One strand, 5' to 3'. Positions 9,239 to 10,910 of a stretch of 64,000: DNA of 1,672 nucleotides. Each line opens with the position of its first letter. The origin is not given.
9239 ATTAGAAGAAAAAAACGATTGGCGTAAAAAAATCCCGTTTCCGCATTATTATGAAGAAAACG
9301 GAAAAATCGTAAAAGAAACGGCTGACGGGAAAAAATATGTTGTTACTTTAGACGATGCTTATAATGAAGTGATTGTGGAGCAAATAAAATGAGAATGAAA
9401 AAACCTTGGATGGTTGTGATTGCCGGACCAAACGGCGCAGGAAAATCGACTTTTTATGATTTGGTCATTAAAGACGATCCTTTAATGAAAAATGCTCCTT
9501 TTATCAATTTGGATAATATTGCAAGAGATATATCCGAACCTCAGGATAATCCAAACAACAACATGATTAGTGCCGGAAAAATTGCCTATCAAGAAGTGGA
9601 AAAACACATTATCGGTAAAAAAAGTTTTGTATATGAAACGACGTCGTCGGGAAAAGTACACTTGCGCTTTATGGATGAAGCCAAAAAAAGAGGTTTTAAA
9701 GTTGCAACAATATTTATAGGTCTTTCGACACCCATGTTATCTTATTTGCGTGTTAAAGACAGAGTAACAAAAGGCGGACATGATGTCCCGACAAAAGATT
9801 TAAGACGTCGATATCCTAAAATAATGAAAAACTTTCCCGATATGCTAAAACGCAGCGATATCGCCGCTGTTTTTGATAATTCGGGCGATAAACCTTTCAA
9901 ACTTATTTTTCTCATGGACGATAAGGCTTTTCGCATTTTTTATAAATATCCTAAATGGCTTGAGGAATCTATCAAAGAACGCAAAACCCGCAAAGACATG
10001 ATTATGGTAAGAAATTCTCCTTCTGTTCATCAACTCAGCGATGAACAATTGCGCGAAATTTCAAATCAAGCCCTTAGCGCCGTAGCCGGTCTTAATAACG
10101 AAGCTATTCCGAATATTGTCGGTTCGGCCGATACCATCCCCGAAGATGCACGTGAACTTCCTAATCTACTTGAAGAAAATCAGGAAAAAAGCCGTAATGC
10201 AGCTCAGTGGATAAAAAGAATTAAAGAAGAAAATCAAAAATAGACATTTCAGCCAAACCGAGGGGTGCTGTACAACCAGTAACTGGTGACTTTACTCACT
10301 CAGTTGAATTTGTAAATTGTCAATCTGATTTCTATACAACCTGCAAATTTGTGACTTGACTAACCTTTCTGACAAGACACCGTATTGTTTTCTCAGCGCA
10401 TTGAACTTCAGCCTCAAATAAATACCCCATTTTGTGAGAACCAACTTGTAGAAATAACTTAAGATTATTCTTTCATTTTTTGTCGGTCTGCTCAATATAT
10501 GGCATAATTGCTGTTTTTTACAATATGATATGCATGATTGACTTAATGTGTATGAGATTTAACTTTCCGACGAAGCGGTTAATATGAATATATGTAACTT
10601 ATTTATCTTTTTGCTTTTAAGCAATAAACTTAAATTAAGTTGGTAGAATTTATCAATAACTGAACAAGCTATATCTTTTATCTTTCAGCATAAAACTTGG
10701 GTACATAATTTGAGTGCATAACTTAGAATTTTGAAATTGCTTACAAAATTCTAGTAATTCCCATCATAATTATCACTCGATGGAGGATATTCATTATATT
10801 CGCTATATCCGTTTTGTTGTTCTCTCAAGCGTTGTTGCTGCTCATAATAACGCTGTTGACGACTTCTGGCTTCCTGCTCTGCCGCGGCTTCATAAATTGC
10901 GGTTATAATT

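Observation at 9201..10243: Epsilon/zeta-like toxin-antitoxin module adjacent to the toxin-immunity pair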

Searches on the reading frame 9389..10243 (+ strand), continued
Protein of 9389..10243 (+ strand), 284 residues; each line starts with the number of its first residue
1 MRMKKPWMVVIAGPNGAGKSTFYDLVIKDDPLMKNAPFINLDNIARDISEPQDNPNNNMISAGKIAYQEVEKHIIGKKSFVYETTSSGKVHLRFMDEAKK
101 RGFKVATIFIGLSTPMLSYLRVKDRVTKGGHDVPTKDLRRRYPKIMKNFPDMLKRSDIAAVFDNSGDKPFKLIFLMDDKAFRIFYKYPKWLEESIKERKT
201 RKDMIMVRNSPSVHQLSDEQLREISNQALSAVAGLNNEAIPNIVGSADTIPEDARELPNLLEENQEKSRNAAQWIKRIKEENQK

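Call 51: find_related_loci(query=A2, collection=genome_contigs, flank=4000)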
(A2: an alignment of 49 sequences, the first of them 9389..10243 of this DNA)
Query A2 (284 aa) in genome_contigs; peptide patterns used: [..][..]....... (x = any residue, [..] = any of these).
600 stretches matched a pattern (row limit reached: there are more); 111 encode a relative of the query (tblastn E <= 1e-3); the best 80 are kept; 80 distinct loci.
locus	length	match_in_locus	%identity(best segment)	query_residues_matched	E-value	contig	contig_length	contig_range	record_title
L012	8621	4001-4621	53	1-207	2e-75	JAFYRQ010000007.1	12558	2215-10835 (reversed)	MAG: Alphaproteobacteria bacterium isolate RGIG7359 Water_buffalos_Cecum-5__c91533, whole genome shotgun sequence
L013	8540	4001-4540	39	5-195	4e-37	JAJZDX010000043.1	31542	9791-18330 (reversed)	MAG: Proteobacteria bacterium isolate JA6.bin23 NODE_813_length_31542_cov_27.514659, whole genome shotgun sequence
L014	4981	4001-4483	39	6-169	2e-31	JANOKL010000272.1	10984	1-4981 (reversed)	MAG: Luteolibacter sp. isolate VAR_48_concoct_193 VAR_48_k141_2172291, whole genome shotgun sequence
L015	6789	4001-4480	39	6-169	1e-29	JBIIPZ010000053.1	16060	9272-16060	MAG: Terrimicrobiaceae bacterium isolate ME2003-06-27_3300042884_group2_bin33 Rohwer_bin2584_scaffold_2765_c1, whole gen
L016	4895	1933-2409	38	8-169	5e-29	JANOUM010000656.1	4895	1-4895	MAG: Rhodoferax sp. isolate VAR_39_metabat_138_sub VAR_39_k141_4663638, whole genome shotgun sequence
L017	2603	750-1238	40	8-173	1e-28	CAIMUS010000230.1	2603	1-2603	MAG: uncultured proteobacterium isolate A14_bin-2326 genome assembly, contig: bin-2326:230/348, whole genome shotgun seq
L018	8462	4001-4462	35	10-166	7e-28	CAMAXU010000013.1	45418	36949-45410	MAG: Rickettsia typhi isolate ME-21oct19-9 genome assembly, contig: ME-21oct19-C998, whole genome shotgun sequence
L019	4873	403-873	37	3-166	3e-28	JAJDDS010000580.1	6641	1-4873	MAG: Phycisphaerae bacterium isolate OFTM321 OFTM321_579, whole genome shotgun sequence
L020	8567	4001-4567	35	4-194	4e-28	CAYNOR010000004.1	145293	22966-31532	MAG TPA_asm: uncultured Verrucomicrobiota bacterium isolate binchicken_co340_63 genome assembly, contig: NODE_41_length_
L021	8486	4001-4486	38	8-172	1e-27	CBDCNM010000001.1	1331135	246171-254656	MAG: Candidatus Latescibacterota bacterium isolate f150df7c-f474-47d5-8e53-e740a55afba2 genome assembly, contig: contig_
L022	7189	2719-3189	37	10-169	1e-27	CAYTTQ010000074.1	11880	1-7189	MAG TPA_asm: uncultured Desulfobacterales bacterium isolate binchicken_co17_432 genome assembly, contig: NODE_11928_leng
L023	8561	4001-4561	35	4-197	3e-27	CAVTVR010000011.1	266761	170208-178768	MAG: uncultured Verrucomicrobiae bacterium isolate MFD09286.bin.2.125 genome assembly, contig: contig_67229, whole genom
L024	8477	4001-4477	39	8-169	3e-27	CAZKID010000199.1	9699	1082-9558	MAG TPA_asm: uncultured Thermoanaerobaculia bacterium isolate binchicken_co185_41 genome assembly, contig: NODE_12173_le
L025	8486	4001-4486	37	8-172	9e-27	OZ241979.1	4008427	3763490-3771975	MAG: uncultured Candidatus Binatia bacterium isolate 9577865d-1fdf-407d-8016-5da360aaf3ec genome assembly, chromosome: 1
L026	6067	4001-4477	37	8-169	4e-27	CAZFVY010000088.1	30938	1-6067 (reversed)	MAG TPA_asm: uncultured Verrucomicrobiota bacterium isolate binchicken_co54_380 genome assembly, contig: NODE_2453_lengt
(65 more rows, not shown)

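Call 65: search_dna_similar(query=window:9389-10243:+, collection=plasmids, mode=protein, max_rows=25)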
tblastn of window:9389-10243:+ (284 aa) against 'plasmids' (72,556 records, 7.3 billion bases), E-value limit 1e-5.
Records with a match: 636; places in all: 658; records where one place covers at least 80% of the query: 0.
Best place of each record, by identity: <60% 636.
By first word of the organism name: Acinetobacter 98; Lactiplantibacillus 91; Agrobacterium 37; Enterococcus 33; Rhizobium 27; Escherichia 21; Zymomonas 18; Clostridium 17; Ralstonia 17; Lactococcus 16; and 76 more.
By predicted mobility (MOB-suite, as given by PLSDB): conjugative 236; non-mobilizable 220; mobilizable 180.
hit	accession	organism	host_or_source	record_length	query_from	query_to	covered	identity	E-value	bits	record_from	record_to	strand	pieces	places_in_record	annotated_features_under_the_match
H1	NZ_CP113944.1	Lactobacillus sp. ESL0681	Frieseomelitta varia,Rain forest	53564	10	235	80%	34.6%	2e-24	109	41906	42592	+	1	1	zeta toxin family protein | type II CAAX endopeptidase family protein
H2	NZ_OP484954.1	Cupriavidus gilardii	-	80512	3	201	70%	37.5%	1e-27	119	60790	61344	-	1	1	AAA family ATPase | hypothetical protein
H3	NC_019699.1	Chroococcidiopsis thermalis PCC 7203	-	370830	5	219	76%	33.9%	5e-32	132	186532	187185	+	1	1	zeta toxin family protein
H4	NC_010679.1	Paraburkholderia phytofirmans PsJN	-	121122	4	216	75%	33.3%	6e-27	117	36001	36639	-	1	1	AAA family ATPase | hypothetical protein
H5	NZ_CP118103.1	Paenibacillus urinalis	Homo sapiens,blood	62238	3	200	70%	35.8%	3e-25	112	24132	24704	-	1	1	zeta toxin family protein | hypothetical protein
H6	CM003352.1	Sphingomonas sp. MEA3-1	single cell,soil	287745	2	194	68%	36.7%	2e-23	107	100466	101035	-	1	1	lmrC: Miscellaneous ABC-F subfamily ATP-binding cassette ribosomal ...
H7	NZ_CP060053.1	Croceicoccus marinus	prokaryote,marine sediment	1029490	1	196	69%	35.4%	3e-24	109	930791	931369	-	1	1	none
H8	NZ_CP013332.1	Fusobacterium hwasookii ChDC F174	Homo sapiens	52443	3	195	68%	35.9%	9e-25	110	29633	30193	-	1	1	zeta toxin family protein | hypothetical protein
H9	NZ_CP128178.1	Sphingobium baderi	mixed culture,activated sludge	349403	5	196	68%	35.6%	6e-22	102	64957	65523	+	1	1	zeta toxin family protein | ParD-like family protein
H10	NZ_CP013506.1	Rhizobium sp. N1341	Phaseolus vulgaris,Whole ...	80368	3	169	59%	40.7%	5e-24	108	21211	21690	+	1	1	zeta toxin family protein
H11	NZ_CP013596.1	Rhizobium sp. N741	Phaseolus vulgaris,Whole ...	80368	3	169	59%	40.7%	5e-24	108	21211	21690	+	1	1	zeta toxin family protein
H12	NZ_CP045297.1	Paenibacillus brasilensis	cell culture,soil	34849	3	200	70%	34.2%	4e-23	105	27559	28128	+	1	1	zeta toxin family protein | hypothetical protein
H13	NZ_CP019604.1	Croceicoccus marinus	-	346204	3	192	67%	35.6%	1e-20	99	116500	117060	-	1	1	zeta toxin family protein | hypothetical protein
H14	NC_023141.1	Phaeobacter gallaeciensis DSM 26640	-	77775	3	190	66%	35.6%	5e-31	129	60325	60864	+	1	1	zeta toxin family protein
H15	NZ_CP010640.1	Phaeobacter gallaeciensis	cell culture,clam aquaculture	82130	3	190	66%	35.6%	5e-31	129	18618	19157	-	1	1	zeta toxin family protein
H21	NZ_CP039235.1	Piscirickettsia salmonis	Salmo salar,cell culture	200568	3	192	67%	35.1%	1e-28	122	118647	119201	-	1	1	AAA family ATPase | hypothetical protein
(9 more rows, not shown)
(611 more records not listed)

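Call 66: get_annotated_region(hit=H2, flank=2500)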
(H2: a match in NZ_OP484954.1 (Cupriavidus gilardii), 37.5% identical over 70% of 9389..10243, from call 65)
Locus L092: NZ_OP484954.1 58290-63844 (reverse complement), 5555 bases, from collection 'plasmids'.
description: Cupriavidus gilardii strain WM2 plasmid unnamed2, complete sequence
organism: Cupriavidus gilardii (NCBI taxid 82541)
taxonomy: Bacteria; Pseudomonadota; Betaproteobacteria; Burkholderiales; Burkholderiaceae; Cupriavidus; Cupriavidus gilardii
host: -; source: -; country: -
typing (MOB-suite, as given by PLSDB): non-mobilizable
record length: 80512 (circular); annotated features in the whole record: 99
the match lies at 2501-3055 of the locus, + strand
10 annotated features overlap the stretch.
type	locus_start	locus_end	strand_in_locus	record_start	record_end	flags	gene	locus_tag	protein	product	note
CDS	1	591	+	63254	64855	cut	-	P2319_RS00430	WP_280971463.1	DUF4942 domain-containing protein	-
CDS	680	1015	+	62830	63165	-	-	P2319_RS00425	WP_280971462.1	hypothetical protein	-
CDS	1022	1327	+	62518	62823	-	-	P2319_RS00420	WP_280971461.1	H-NS histone family protein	-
CDS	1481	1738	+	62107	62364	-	-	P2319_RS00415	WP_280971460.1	hypothetical protein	-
CDS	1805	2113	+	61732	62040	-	-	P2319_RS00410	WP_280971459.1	hypothetical protein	-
CDS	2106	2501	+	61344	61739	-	-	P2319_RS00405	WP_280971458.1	hypothetical protein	-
CDS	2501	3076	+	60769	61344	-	-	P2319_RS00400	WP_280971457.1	AAA family ATPase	-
CDS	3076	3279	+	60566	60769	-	-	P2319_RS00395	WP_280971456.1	DUF6884 domain-containing protein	-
CDS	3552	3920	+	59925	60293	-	-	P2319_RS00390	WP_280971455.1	hypothetical protein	-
CDS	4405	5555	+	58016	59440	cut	-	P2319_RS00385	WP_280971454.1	DNA cytosine methyltransferase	-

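Call 67: get_annotated_region(hit=H8, flank=2500)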
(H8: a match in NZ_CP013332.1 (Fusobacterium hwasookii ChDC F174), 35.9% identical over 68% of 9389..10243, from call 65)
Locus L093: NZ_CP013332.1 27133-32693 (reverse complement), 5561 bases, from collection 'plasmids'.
description: Fusobacterium hwasookii ChDC F174 plasmid unnamed1, complete sequence
organism: Fusobacterium hwasookii ChDC F174 (NCBI taxid 1307442)
taxonomy: Bacteria; Fusobacteriota; Fusobacteriia; Fusobacteriales; Fusobacteriaceae; Fusobacterium; Fusobacterium hwasookii; Fusobacterium hwasookii ChDC F174
host: -; source: Homo sapiens; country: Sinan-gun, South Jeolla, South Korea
typing (MOB-suite, as given by PLSDB): mobilizable; relaxase MOBQ
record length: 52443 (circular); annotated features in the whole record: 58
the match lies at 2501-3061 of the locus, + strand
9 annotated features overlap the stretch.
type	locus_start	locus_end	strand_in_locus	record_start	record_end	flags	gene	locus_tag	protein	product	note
CDS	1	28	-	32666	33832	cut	-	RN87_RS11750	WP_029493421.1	hypothetical protein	-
CDS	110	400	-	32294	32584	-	-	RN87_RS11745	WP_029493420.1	hypothetical protein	-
CDS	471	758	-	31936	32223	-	-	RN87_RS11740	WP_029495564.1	hypothetical protein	-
CDS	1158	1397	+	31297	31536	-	-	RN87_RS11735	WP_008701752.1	hypothetical protein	-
CDS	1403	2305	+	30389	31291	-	-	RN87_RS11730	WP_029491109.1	zeta toxin family protein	-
CDS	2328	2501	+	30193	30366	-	-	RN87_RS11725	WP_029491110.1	hypothetical protein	-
CDS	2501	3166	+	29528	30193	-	-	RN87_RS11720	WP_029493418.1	zeta toxin family protein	-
CDS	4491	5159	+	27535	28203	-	-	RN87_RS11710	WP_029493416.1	hypothetical protein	-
CDS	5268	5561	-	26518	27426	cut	-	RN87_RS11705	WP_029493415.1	hypothetical protein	-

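Call 68: get_annotated_region(hit=H21, flank=2500)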
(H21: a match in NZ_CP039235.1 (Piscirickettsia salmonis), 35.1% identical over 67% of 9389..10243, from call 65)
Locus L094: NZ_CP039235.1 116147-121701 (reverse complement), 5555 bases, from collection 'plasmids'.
description: Piscirickettsia salmonis strain BI1 plasmid unnamed1, complete sequence
organism: Piscirickettsia salmonis (NCBI taxid 1238)
taxonomy: Bacteria; Pseudomonadota; Gammaproteobacteria; Thiotrichales; Piscirickettsiaceae; Piscirickettsia; Piscirickettsia salmonis
host: -; source: Salmo salar,cell culture; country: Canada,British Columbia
typing (MOB-suite, as given by PLSDB): non-mobilizable
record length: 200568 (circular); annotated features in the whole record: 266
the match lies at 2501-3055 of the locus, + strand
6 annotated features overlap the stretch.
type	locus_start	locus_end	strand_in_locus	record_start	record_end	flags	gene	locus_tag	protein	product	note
CDS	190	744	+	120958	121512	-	-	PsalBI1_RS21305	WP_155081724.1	alpha-hydroxy acid oxidase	-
CDS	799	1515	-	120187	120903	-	-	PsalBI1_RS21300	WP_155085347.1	IS6 family transposase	-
CDS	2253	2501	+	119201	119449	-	-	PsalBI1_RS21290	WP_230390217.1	hypothetical protein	-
CDS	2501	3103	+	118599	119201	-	-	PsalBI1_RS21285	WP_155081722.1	AAA family ATPase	-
CDS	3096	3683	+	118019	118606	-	-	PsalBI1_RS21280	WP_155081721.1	tyrosine-type recombinase/integrase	GO:0015074 - DNA integration [Evidence IEA]; GO:0006310 - DNA recombination [Evidence IEA]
CDS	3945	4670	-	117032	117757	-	-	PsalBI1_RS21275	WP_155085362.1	IS6 family transposase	-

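Call 73: find_encoding_contigs(protein=P0001, flank=3000, max_places=3)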
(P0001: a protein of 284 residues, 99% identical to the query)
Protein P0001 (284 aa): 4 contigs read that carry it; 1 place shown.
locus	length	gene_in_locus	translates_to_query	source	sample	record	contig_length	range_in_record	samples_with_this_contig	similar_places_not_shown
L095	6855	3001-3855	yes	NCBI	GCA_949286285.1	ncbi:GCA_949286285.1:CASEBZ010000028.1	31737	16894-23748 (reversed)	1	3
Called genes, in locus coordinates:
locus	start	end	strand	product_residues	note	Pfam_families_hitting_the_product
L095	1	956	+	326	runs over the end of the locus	-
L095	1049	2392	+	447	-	-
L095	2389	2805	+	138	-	-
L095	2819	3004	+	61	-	-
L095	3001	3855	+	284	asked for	PF06414:Zeta_toxin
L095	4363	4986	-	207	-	PF03703:bPH_2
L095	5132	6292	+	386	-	PF00465:Fe-ADH, PF13685:Fe-ADH_2, PF25137:ADH_Fe_C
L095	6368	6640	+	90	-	-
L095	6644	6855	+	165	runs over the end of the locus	PF04542:Sigma70_r2, PF08281:Sigma70_r4_2, PF04545:Sigma70_r4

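Call 74: find_encoding_contigs(protein=P0003, flank=3000, max_places=2)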
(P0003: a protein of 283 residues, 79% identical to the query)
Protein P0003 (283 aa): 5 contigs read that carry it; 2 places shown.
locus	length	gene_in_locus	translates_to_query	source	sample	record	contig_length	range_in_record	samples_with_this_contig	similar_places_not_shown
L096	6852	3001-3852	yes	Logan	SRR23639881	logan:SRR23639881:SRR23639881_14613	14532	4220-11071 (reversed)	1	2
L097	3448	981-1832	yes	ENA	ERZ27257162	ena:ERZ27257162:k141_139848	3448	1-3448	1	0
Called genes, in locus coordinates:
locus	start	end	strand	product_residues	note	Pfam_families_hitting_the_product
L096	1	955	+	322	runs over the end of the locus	-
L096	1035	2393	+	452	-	-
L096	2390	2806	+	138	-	-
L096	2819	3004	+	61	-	-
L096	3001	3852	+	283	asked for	PF06414:Zeta_toxin, PF13671:AAA_33 (weak)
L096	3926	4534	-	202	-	PF03703:bPH_2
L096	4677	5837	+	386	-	PF00465:Fe-ADH, PF13685:Fe-ADH_2, PF25137:ADH_Fe_C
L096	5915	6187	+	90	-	-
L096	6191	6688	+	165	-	PF04542:Sigma70_r2, PF08281:Sigma70_r4_2, PF04545:Sigma70_r4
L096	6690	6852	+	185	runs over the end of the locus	PF07813:LTXXQ (weak)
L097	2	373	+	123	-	?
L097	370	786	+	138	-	-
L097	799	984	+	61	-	-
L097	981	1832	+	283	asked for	PF06414:Zeta_toxin, PF13671:AAA_33 (weak)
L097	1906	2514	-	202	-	PF03703:bPH_2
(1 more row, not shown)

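Call 80: search_dna_similar(query=window:9389-10243:+, collection=phages, mode=protein, max_rows=10)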
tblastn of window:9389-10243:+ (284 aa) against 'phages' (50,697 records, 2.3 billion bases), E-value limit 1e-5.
Records with a match: 4; places in all: 4; records where one place covers at least 80% of the query: 0.
Best place of each record, by identity: <60% 4.
By first word of the organism name: Acinetobacter 2; Bacteriophage 2.
By host as written in the record: - 4.
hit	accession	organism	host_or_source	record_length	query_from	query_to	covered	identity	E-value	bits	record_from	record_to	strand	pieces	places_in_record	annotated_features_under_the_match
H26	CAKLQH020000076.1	Acinetobacter phage MD-2021a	not known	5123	3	206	72%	31.8%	9e-19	92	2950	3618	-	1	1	Uncharacterized protein conserved in bacteria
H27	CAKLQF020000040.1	Acinetobacter phage MD-2021a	not known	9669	3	206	72%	31.8%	9e-19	92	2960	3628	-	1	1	Uncharacterized protein conserved in bacteria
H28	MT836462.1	Bacteriophage sp.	human fecal samples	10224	1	201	71%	29.4%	1e-18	92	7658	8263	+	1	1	record has no annotation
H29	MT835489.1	Bacteriophage sp.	human fecal samples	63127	8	164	55%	29.9%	3e-12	72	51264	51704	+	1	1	record has no annotation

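Call 87: find_encoding_contigs(protein=P0020, flank=4000, max_places=1)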
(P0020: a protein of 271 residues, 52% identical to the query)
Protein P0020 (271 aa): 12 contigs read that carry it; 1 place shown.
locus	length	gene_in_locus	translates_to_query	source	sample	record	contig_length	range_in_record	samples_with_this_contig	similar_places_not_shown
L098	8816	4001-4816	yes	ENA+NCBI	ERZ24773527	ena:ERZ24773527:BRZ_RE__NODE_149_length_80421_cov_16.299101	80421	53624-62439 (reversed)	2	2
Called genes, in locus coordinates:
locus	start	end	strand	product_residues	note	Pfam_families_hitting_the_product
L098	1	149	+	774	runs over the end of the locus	PF00924:MS_channel_2nd, PF21082:MS_channel_3rd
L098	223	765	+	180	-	PF03734:YkuD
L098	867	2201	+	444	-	PF01595:CNNM, PF00571:CBS, PF03471:CorC_HlyC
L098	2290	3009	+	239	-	PF06691:DUF1189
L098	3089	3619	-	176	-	PF03729:DUF308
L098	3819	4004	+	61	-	-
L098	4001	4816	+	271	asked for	PF06414:Zeta_toxin, PF13671:AAA_33 (faint)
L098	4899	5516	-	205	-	PF03703:bPH_2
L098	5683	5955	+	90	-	-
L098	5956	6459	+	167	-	PF04542:Sigma70_r2, PF08281:Sigma70_r4_2, PF04545:Sigma70_r4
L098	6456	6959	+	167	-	PF07813:LTXXQ (faint)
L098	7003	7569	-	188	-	PF03886:ABC_trans_aux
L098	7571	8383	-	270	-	PF02470:MlaD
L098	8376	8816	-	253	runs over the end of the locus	PF00005:ABC_tran, PF13304:AAA_21 (weak)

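Call 88: find_encoding_contigs(protein=P0042, flank=4000, max_places=1)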
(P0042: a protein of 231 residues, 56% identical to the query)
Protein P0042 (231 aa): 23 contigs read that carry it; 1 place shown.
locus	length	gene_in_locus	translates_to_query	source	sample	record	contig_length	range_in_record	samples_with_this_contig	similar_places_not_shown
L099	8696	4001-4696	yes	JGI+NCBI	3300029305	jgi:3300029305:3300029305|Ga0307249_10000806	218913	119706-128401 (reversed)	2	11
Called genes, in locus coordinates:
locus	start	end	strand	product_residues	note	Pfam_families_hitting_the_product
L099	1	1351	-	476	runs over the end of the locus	PF00361:Proton_antipo_M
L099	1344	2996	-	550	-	-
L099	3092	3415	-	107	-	-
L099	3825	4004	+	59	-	-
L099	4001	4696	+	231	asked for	PF06414:Zeta_toxin, PF13671:AAA_33 (weak)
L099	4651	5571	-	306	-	PF02811:PHP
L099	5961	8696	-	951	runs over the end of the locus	-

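Call 89: find_encoding_contigs(protein=P0071, flank=4000, max_places=1)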
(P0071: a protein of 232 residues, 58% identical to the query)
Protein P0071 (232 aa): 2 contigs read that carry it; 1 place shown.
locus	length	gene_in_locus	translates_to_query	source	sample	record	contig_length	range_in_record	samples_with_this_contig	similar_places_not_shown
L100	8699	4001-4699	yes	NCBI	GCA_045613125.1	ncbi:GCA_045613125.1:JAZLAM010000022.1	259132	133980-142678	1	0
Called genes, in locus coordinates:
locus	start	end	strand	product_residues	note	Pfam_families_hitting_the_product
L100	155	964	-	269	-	PF02673:BacA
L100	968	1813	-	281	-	PF01551:Peptidase_M23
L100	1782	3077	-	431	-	PF13742:tRNA_anti_2, PF01336:tRNA_anti-codon, PF02601:Exonuc_VII_L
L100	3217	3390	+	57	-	-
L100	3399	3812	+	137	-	-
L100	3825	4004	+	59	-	-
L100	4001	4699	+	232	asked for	PF06414:Zeta_toxin, PF13671:AAA_33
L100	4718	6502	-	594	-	PF01807:Zn_ribbon_DnaG, PF08275:DNAG_N, PF01751:Toprim, PF13155:Toprim_2, PF13662:Toprim_4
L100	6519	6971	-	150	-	PF09424:YqeY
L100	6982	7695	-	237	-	PF13717:Zn_ribbon_4, PF13719:Zn_ribbon_5 (weak), PF11906:DUF3426 (weak)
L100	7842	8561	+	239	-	PF00005:ABC_tran, PF13304:AAA_21 (faint)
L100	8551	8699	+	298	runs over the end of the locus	PF02687:FtsX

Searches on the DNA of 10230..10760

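Call 77: search_rna_families(source=window, start=10230, end=10760, threshold=evalue, max_evalue=1)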
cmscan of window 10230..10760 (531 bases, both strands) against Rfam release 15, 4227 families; matches with E-value up to 1: 0.
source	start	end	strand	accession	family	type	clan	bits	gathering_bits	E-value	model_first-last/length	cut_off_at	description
